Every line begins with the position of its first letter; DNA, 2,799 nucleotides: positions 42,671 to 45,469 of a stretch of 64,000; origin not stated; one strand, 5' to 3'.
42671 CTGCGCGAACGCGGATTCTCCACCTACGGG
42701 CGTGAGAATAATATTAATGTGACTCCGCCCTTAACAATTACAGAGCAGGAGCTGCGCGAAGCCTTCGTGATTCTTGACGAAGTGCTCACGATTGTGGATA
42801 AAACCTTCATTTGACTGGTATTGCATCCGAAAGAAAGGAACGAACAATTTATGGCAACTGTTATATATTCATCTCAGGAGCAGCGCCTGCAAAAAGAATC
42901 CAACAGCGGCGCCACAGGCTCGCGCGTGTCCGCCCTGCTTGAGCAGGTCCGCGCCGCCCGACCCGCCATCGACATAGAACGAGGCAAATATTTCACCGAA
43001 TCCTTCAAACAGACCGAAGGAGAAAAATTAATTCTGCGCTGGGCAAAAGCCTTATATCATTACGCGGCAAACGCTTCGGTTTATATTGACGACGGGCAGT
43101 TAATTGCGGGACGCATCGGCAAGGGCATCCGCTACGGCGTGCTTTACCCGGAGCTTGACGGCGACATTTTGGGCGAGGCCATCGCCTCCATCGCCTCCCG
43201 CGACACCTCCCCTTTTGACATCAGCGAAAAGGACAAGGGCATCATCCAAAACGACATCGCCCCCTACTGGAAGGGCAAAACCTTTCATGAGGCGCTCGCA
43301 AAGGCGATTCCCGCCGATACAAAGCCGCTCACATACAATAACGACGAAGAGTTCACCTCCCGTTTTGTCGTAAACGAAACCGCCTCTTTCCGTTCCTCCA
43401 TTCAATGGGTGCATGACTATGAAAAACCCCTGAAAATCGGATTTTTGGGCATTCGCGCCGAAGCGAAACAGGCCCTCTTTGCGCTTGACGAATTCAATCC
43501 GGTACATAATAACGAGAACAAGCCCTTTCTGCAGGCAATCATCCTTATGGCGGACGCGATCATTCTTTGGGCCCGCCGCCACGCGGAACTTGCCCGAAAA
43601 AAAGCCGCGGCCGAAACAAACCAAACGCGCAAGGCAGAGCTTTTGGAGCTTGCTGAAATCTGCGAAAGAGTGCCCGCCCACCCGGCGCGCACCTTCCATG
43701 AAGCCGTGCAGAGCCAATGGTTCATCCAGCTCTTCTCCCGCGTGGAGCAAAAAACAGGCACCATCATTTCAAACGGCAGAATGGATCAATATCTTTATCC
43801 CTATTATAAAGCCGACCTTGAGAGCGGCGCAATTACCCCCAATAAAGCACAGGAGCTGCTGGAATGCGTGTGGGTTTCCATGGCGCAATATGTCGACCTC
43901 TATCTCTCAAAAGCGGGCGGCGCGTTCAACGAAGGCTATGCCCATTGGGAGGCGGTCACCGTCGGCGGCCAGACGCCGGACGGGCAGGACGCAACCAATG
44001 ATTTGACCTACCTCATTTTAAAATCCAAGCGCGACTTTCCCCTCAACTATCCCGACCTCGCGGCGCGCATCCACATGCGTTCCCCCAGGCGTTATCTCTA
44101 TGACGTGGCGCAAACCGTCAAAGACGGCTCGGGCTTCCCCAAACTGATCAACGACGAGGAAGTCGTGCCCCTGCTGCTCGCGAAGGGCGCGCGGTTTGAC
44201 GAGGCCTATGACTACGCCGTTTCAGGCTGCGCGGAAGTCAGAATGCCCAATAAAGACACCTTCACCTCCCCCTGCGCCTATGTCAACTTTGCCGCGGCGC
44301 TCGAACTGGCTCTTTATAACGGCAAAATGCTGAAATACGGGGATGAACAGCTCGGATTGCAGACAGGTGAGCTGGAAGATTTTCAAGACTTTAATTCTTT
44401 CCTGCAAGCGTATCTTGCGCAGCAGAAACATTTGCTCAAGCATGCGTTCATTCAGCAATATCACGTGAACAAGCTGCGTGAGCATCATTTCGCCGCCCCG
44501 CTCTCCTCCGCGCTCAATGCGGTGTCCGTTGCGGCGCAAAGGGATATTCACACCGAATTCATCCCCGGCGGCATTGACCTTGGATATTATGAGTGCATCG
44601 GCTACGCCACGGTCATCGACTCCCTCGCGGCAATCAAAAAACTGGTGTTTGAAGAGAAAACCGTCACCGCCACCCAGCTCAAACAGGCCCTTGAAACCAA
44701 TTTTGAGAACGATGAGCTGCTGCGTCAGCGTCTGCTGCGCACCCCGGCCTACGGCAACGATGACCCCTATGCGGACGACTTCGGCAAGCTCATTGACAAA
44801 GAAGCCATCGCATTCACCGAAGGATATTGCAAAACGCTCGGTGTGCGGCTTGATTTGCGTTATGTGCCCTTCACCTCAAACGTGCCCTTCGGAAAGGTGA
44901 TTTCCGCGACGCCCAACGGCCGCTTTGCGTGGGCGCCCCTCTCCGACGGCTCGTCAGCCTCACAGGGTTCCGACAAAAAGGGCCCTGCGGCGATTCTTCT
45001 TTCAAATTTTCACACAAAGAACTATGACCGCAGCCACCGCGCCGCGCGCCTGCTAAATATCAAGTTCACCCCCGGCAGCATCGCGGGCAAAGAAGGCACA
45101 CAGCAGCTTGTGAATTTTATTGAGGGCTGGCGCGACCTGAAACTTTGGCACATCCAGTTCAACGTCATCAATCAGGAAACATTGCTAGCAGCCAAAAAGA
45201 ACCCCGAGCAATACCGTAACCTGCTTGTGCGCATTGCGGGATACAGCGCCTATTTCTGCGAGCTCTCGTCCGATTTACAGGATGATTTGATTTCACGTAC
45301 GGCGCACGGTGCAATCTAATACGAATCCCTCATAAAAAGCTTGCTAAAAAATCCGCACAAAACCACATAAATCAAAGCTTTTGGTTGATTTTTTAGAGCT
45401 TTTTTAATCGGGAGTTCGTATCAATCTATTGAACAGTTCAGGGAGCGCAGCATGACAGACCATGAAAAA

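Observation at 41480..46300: Class-III aminotransferase + glycyl radical enzyme + activase: candidate sulfonate C-S lyase module with an atypical GCAEV thiyl loop and no reductase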

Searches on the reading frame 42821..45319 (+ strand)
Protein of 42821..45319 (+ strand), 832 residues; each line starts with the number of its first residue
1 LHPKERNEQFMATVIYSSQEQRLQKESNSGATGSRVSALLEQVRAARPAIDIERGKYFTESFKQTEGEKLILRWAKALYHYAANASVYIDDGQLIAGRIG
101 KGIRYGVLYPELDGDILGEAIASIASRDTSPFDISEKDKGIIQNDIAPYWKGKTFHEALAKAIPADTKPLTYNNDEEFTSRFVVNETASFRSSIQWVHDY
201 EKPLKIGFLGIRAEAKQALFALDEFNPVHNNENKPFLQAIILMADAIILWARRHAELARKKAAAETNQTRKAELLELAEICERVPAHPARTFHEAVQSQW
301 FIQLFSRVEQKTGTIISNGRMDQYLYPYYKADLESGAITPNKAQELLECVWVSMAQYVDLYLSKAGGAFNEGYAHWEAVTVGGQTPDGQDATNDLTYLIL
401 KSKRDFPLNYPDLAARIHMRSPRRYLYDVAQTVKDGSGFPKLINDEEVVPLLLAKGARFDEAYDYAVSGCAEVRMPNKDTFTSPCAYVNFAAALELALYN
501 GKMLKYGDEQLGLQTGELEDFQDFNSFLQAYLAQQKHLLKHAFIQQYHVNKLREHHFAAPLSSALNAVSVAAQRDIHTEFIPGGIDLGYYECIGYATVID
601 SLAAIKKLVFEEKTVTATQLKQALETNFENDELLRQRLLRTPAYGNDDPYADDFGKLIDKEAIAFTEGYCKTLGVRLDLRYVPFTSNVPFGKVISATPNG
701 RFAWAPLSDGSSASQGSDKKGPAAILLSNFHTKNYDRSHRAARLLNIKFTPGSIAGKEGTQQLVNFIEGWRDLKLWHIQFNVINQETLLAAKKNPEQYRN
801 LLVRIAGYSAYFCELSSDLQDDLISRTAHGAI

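Call 6: search_protein_families(library=ncbifam, proteins=[window:42821-45319:+])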
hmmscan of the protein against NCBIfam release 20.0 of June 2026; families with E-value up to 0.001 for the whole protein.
window:42821-45319:+ (832 aa): 12 families
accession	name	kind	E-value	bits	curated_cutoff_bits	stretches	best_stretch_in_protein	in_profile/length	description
NF048011.1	SfplDhtHpsGDes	equivalog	0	1421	1000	1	17-830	1-820/821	(2S)-3-sulfopropanediol dehydratase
TIGR01774.1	PFL2-3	subfamily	7.6e-172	573.4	678.2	1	34-829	4-784/786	formate C-acetyltransferase/glycerol dehydratase family glycyl radical enzyme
TIGR04394.1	choline_CutC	equivalog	3.7e-154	515.2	1050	1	35-828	4-785/789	choline trimethylamine-lyase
NF043068.1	glycl_HYPD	equivalog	3.2e-153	511.6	1100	1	35-828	3-781/784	trans-4-hydroxy-L-proline dehydratase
NF048009.1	SfplDhtHpfGKleb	equivalog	3.2e-137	458.8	1000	1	35-827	27-820/824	(2S)-3-sulfopropanediol dehydratase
NF007437.0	PRK09983.1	equivalog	1.8e-127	426.5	1109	1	34-829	3-763/765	formate C-acetyltransferase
NF033718.1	indole_decarb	equivalog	6.7e-100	335.6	1100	1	18-829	17-866/868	indoleacetate decarboxylase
NF033715.1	glycyl_HPDL_Lrg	equivalog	3.4e-81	273.3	1150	2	198-629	230-679/901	4-hydroxyphenylacetate decarboxylase large subunit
TIGR01255.1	pyr_form_ly_1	equivalog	3.3e-25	88.7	994.2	1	286-830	230-742/744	formate C-acetyltransferase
NF038360.1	rad_fix_GrcA3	exception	6.1e-17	61.5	158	1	760-831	6-77/78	autonomous glycyl radical cofactor GrcA3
NF008341.1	PRK11127.1-1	equivalog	1.1e-13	51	145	1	775-829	23-77/80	autonomous glycyl radical cofactor GrcA2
TIGR04365.1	spare_glycyl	equivalog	2.3e-09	37.6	170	1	777-828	71-122/126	autonomous glycyl radical cofactor GrcA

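Call 7: search_solved_structures(query=window:42821-45319:+, max_evalue=1e-10)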
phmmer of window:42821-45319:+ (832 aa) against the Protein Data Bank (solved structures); distinct sequences matched with E-value up to 1e-10: 35.
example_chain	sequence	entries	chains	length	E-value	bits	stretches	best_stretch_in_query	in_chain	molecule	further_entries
5ymr_B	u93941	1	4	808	0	1147.4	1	30-830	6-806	Formate acetyltransferase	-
7kq3_A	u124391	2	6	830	0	1102.1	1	25-830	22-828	Isethionate sulfite-lyase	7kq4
6lon_B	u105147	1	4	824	0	1076.3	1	16-830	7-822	PFL2/glycerol dehydratase family glycyl radical enzyme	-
9f3w_A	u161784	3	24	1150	1.6e-160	539.1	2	35-828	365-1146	Choline trimethylamine-lyase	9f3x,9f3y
8id1_A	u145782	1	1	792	2e-138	466.1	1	35-830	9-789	Formate C-acetyltransferase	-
5a0u_A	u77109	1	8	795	2.4e-135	455.9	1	35-828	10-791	CHOLINE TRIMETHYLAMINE LYASE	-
5a0z_A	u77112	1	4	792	2.4e-135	455.9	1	35-828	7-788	CHOLINE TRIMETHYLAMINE LYASE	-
1r8w_A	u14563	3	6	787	7.3e-134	451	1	34-829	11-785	glycerol dehydratase | B12-independent glycerol dehydratase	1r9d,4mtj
8iof_A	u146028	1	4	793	1.6e-130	440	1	34-827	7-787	Benzylsuccinate synthase alpha subunit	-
5i2a_A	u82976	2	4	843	2.6e-130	439.2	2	31-628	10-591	Diol-dehydratase | Diol dehydratase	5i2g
9ht9_A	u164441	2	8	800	8.8e-128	430.9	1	40-828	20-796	Choline trimethylamine-lyase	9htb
9r0v_A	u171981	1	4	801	8.9e-128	430.8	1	40-828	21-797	Choline trimethylamine-lyase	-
6vue_A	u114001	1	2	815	9.2e-128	430.8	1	39-828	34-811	Choline trimethylamine-lyase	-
5fau_A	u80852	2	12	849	9.6e-128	430.7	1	39-828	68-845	Choline trimethylamine-lyase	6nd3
5fay_A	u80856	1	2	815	9.9e-128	430.7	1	39-828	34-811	Choline trimethylamine-lyase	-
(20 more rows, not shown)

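Call 8: search_solved_structures(query=window:42821-45319:+, max_evalue=1e-200, show_alignments=3)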
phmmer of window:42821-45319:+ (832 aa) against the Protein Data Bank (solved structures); distinct sequences matched with E-value up to 1e-200: 3.
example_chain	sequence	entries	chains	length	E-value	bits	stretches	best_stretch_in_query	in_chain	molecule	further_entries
5ymr_B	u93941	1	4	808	0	1147.4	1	30-830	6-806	Formate acetyltransferase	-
7kq3_A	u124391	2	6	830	0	1102.1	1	25-830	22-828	Isethionate sulfite-lyase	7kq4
6lon_B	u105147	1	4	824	0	1076.3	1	16-830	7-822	PFL2/glycerol dehydratase family glycyl radical enzyme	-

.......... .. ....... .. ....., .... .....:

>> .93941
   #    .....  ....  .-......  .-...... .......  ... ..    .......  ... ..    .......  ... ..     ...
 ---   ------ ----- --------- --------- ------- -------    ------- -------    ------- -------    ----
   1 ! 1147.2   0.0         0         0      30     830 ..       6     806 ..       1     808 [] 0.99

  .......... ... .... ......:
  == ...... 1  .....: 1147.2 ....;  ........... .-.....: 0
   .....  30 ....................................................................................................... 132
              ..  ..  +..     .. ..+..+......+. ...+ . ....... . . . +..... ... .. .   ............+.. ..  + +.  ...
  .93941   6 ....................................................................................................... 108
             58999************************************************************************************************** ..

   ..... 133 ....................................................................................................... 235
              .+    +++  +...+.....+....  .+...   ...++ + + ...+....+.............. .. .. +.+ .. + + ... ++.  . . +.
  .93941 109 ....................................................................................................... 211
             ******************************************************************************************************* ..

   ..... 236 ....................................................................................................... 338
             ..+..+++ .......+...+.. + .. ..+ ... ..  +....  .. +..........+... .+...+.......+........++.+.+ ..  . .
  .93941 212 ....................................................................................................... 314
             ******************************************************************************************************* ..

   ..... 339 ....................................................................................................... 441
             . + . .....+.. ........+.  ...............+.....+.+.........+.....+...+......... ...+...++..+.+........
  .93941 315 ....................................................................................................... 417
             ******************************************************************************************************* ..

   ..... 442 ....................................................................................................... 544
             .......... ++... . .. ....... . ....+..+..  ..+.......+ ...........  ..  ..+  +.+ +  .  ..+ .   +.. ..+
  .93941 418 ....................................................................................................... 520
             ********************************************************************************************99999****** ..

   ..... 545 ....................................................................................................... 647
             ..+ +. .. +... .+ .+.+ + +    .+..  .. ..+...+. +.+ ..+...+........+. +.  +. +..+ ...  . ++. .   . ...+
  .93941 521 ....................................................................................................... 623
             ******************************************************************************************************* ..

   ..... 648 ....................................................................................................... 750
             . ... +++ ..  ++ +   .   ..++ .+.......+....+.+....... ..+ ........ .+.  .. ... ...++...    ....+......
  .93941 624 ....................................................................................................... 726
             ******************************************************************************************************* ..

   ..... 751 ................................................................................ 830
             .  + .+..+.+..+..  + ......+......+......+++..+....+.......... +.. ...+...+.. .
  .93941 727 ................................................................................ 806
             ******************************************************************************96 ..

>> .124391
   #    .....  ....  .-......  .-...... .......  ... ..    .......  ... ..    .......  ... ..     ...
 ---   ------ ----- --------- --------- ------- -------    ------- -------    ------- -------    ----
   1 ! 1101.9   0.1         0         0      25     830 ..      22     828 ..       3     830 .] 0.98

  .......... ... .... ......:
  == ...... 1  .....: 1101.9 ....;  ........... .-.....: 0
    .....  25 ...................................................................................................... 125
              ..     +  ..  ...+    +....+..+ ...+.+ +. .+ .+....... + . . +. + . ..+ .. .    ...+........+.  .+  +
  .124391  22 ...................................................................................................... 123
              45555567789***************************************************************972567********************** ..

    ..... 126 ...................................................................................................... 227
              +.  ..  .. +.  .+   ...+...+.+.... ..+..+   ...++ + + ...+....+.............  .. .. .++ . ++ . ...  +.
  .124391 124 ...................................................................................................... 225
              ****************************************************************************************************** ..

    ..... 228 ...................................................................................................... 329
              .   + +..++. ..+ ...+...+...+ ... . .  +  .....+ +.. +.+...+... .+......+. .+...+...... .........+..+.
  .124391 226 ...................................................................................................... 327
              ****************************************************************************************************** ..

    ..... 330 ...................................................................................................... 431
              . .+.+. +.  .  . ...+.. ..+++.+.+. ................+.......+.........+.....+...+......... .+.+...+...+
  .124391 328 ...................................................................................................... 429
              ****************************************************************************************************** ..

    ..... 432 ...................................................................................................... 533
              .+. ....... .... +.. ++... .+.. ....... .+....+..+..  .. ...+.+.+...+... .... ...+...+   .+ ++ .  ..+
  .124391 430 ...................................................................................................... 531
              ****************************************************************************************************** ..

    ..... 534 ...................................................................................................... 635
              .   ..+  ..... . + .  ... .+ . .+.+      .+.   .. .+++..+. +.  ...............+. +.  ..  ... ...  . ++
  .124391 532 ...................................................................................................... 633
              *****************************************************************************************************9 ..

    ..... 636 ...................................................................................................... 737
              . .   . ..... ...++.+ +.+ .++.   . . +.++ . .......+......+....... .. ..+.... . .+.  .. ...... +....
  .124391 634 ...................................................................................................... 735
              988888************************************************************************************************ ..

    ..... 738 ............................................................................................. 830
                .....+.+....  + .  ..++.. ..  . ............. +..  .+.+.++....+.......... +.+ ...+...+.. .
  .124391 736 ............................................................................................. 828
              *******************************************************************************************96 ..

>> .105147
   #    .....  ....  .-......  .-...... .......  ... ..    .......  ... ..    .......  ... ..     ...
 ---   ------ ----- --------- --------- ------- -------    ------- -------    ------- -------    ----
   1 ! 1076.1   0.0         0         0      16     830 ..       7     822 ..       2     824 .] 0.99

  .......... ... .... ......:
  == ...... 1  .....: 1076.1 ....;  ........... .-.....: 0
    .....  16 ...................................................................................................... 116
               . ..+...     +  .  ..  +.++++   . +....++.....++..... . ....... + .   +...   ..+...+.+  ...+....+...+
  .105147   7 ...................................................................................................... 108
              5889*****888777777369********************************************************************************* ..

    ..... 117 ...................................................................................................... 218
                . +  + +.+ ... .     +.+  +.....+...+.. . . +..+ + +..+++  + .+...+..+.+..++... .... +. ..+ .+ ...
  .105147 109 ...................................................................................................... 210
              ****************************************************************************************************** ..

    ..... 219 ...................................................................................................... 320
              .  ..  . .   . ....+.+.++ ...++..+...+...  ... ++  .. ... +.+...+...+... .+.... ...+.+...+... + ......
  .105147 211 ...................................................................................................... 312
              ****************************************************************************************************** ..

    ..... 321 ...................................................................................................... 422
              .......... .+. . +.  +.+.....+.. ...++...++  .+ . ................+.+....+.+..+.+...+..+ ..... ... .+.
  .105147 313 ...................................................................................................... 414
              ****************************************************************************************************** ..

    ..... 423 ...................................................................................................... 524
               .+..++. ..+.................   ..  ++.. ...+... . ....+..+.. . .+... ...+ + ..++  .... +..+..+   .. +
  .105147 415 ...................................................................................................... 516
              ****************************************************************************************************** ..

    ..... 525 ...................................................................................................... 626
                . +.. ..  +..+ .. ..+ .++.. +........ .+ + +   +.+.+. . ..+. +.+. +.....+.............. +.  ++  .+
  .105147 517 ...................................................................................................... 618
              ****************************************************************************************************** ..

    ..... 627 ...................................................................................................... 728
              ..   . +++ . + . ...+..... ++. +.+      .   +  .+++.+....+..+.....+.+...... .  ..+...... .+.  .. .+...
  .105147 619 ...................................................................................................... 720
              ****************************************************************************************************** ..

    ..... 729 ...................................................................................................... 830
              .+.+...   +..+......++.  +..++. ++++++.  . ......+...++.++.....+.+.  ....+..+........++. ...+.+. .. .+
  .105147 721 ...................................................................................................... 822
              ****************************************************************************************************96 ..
